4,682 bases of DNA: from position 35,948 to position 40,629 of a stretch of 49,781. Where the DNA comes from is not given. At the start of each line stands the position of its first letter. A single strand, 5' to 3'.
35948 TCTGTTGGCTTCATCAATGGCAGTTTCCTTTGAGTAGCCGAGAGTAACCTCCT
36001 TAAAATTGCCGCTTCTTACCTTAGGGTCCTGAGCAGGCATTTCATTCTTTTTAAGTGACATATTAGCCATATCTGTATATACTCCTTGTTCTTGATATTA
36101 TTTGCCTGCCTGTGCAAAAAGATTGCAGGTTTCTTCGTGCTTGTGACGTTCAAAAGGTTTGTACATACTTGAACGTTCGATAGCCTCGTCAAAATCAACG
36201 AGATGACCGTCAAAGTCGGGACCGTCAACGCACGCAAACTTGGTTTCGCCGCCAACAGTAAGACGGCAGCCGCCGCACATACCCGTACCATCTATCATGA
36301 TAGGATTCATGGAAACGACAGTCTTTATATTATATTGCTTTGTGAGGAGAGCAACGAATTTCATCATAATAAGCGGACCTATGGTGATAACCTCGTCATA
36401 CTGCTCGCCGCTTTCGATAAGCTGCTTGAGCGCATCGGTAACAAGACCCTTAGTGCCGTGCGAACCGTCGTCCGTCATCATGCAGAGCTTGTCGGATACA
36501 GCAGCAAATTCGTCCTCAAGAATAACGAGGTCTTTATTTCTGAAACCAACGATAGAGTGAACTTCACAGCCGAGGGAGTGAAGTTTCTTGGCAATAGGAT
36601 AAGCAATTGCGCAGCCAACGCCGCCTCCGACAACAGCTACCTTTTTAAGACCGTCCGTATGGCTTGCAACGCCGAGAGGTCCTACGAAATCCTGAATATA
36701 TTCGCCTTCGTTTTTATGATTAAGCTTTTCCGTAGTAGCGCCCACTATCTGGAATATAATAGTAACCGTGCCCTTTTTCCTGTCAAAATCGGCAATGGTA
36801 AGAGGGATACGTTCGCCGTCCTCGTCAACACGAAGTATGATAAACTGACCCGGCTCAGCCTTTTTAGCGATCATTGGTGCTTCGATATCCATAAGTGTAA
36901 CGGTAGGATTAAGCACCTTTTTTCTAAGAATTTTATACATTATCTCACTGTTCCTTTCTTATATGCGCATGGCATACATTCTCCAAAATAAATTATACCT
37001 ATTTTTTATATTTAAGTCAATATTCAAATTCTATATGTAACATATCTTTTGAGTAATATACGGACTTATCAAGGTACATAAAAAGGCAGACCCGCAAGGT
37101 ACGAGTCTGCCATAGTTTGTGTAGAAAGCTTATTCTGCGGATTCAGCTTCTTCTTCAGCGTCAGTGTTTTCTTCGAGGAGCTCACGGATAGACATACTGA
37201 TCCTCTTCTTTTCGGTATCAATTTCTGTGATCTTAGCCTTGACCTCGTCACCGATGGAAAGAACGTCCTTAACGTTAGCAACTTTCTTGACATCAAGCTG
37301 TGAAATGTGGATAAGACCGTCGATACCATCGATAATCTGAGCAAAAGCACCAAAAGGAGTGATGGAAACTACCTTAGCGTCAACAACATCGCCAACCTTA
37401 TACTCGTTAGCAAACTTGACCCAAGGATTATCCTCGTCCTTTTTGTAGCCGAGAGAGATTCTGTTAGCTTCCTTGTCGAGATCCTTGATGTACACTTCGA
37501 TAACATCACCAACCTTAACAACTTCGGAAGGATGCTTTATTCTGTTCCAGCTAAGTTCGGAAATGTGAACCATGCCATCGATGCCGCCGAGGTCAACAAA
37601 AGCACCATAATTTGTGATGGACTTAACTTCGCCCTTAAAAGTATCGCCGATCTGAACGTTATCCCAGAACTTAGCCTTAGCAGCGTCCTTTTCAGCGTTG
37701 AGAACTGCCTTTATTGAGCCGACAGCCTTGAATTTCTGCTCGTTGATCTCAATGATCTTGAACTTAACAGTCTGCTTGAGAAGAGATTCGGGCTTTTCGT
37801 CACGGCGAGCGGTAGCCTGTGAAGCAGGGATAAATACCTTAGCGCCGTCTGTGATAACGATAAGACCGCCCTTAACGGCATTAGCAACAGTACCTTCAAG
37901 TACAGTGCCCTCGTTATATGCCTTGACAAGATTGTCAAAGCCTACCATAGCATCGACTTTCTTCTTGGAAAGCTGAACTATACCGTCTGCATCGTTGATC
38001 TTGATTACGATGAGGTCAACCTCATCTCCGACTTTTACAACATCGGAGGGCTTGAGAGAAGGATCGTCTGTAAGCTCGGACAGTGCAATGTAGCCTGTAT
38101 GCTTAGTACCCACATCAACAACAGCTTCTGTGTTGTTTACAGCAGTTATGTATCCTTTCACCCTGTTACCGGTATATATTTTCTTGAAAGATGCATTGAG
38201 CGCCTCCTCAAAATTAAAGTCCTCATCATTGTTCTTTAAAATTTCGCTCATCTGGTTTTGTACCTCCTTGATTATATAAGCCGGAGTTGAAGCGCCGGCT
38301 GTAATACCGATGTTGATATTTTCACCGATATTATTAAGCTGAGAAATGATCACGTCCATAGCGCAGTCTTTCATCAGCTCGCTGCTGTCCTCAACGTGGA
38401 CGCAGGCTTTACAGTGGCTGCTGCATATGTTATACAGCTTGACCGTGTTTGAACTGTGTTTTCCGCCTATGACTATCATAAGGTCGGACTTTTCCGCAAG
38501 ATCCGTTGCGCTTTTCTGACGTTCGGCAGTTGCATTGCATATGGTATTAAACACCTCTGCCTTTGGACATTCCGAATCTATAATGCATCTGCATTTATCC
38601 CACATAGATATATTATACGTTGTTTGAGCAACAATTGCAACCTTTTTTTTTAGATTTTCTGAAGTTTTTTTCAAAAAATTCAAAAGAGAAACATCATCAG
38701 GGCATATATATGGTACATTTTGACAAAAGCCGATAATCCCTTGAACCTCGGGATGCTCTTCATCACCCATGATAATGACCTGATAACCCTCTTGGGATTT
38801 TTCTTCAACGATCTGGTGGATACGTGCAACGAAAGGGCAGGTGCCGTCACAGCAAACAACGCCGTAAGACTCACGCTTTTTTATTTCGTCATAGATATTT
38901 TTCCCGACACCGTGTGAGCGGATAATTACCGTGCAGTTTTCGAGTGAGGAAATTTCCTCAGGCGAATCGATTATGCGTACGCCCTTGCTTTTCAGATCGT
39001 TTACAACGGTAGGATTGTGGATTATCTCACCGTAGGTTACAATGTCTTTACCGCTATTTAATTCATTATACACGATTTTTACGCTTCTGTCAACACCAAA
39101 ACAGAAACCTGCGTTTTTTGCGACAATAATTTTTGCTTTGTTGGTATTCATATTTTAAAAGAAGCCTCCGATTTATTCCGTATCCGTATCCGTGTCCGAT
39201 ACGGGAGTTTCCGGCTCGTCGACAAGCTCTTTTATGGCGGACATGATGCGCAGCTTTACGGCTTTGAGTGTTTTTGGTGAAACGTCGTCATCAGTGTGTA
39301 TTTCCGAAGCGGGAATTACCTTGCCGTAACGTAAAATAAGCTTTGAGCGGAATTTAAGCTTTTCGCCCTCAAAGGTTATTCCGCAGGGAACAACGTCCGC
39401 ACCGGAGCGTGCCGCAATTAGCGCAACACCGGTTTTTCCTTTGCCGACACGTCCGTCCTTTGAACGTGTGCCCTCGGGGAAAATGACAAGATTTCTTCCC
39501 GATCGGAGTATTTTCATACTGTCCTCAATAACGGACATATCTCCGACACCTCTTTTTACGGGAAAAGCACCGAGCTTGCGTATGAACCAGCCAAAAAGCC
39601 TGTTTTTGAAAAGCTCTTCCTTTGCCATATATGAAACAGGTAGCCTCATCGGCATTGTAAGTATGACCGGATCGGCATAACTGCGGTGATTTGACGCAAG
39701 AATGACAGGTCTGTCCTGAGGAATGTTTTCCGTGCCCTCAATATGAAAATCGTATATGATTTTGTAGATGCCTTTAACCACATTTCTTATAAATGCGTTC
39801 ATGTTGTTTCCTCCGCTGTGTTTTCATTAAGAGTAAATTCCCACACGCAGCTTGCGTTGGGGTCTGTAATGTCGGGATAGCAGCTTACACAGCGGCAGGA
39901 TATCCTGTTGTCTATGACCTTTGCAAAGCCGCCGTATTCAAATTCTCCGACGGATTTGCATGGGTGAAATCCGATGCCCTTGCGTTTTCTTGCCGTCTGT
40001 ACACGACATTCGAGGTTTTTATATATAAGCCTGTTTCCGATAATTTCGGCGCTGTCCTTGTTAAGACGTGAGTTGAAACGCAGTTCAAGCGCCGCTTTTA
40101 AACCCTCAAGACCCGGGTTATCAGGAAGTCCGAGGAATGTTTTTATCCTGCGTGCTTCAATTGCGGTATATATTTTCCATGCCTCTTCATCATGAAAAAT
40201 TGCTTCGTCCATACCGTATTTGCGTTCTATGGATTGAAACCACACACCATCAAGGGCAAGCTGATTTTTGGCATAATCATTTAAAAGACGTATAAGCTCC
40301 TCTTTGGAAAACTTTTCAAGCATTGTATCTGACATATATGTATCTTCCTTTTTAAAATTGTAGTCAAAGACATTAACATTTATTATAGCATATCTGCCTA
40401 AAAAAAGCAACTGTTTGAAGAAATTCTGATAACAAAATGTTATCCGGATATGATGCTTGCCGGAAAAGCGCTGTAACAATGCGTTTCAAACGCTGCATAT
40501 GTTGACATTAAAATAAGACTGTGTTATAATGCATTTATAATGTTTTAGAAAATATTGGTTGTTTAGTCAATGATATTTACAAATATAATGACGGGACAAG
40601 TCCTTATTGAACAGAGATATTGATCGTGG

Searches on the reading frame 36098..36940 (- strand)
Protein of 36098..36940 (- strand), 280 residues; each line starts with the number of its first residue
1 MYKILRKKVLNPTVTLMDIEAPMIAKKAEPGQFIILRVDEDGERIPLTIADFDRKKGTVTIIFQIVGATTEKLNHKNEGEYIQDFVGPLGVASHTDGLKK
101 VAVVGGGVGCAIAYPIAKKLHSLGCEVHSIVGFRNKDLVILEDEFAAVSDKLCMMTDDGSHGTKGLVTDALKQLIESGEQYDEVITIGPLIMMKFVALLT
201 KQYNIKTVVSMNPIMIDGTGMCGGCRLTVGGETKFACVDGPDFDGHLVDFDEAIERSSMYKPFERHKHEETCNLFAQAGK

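Call 41: search_protein_families(library=pfam, proteins=[window:36098-36940:-], max_evalue=0.00001)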
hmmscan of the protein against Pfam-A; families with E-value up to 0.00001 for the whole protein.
window:36098-36940:- (280 aa): 1 family
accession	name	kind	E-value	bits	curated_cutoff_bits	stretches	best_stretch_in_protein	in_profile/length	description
PF10418.14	DHODB_Fe-S_bind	-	1.3e-12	47.7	23.9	1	212-248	1-40/41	Iron-sulfur cluster binding domain of dihydroorotate dehydrogenase B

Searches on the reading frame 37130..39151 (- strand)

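Call 41: search_protein_families(library=pfam, proteins=[window:37130-39151:-], max_evalue=0.00001)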
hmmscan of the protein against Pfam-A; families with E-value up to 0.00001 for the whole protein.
window:37130-39151:- (673 aa): 4 families
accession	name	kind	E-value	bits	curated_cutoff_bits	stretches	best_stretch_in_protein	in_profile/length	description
PF02401.23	LYTB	-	6.2e-88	295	24.5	1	8-301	1-266/267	LytB protein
PF00575.29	S1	-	3.6e-71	236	22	4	500-570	3-74/74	S1 RNA binding domain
PF23459.1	S1_RRP5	-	2.2e-18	67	27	0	502-565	4-68/72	RRP5 S1 domain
PF21710.3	Spt6_S1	-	3.6e-08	34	27.5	0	585-657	15-88/91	Spt6, S1/OB domain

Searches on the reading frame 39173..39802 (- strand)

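Call 41: search_protein_families(library=pfam, proteins=[window:39173-39802:-], max_evalue=0.00001)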
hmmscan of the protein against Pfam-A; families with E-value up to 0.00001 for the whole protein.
window:39173-39802:- (209 aa): 1 family
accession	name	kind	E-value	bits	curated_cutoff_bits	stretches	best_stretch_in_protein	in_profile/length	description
PF01553.26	Acyltransferase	-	1.5e-31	109.4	23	1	19-142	2-131/132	Acyltransferase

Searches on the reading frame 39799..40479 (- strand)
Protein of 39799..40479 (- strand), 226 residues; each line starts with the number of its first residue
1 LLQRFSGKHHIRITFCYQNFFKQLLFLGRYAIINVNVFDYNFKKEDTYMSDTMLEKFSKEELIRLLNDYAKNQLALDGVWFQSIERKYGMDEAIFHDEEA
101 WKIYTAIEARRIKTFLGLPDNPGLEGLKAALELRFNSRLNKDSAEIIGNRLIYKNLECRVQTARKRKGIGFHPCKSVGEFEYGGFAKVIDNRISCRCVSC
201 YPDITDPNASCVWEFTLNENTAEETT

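Call 42: search_protein_families(library=pfam, proteins=[window:39799-40479:-], max_evalue=0.00001)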
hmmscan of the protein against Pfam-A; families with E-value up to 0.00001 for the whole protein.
window:39799-40479:- (226 aa): 1 family
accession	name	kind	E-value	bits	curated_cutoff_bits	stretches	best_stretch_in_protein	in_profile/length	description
PF19620.4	DUF6125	-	2.5e-61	206.9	27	1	56-217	2-164/164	Family of unknown function (DUF6125)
